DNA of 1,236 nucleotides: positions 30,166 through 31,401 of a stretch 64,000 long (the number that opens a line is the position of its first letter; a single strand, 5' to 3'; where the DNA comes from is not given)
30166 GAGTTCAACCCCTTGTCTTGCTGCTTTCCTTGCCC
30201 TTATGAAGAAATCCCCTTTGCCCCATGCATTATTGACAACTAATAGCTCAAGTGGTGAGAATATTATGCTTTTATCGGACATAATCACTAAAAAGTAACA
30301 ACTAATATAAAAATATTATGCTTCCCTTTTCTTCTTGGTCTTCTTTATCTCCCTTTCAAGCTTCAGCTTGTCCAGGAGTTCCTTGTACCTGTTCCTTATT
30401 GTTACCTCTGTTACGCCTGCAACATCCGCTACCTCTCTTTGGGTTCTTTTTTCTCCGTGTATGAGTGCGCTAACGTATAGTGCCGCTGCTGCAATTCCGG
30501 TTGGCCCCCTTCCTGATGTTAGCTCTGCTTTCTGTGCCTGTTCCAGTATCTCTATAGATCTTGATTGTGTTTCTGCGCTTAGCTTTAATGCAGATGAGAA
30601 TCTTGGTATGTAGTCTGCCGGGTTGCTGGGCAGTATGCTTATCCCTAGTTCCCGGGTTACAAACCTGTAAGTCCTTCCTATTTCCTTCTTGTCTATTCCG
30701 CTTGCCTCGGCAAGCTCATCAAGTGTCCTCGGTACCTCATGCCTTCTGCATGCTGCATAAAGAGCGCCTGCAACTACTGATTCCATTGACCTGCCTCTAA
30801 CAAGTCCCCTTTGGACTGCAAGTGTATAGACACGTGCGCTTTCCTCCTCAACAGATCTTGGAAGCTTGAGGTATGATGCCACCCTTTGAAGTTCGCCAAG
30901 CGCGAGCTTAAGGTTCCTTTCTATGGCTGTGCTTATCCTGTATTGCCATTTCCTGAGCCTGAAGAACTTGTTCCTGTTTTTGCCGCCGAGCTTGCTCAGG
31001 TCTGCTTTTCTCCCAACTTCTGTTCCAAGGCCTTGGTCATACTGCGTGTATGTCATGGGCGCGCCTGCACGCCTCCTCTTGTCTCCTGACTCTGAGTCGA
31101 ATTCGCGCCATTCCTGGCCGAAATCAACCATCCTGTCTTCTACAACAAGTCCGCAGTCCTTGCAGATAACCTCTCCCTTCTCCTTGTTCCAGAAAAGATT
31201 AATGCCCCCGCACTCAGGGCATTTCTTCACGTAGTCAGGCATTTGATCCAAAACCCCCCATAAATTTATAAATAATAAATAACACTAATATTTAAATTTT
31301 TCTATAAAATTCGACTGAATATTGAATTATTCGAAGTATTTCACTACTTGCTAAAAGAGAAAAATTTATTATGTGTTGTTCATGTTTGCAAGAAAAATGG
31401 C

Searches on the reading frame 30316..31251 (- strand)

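Call 14: search_protein_families(library=pfam, proteins=[window:30316-31251:-], max_evalue=0.001)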
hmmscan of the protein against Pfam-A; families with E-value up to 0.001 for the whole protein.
window:30316-31251:- (311 aa): 6 families
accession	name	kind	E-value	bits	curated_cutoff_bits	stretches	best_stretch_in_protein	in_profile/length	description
PF00382.24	TFIIB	-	2e-45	153.1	23.6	2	209-294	6-91/92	Transcription factor TFIIB repeat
PF08271.17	Zn_Ribbon_TF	-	1.1e-14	54.1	29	1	10-51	2-43/43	TFIIB zinc-binding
PF04545.22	Sigma70_r4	-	9.3e-07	28.7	24.1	1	263-297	15-49/50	Sigma-70, region 4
PF08792.16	A2L_zn_ribbon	-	0.00052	20.1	22.9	1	9-36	4-30/33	A2L zinc ribbon domain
PF22109.2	Zn_ribbon_tTFIIB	-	0.00056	20.2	28.6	1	5-37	5-39/40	Transcription factor IIB, zinc ribbon, Trypanosome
PF03966.22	Trm112p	-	0.00098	19.4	22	0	10-36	9-34/40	Trm112p-like protein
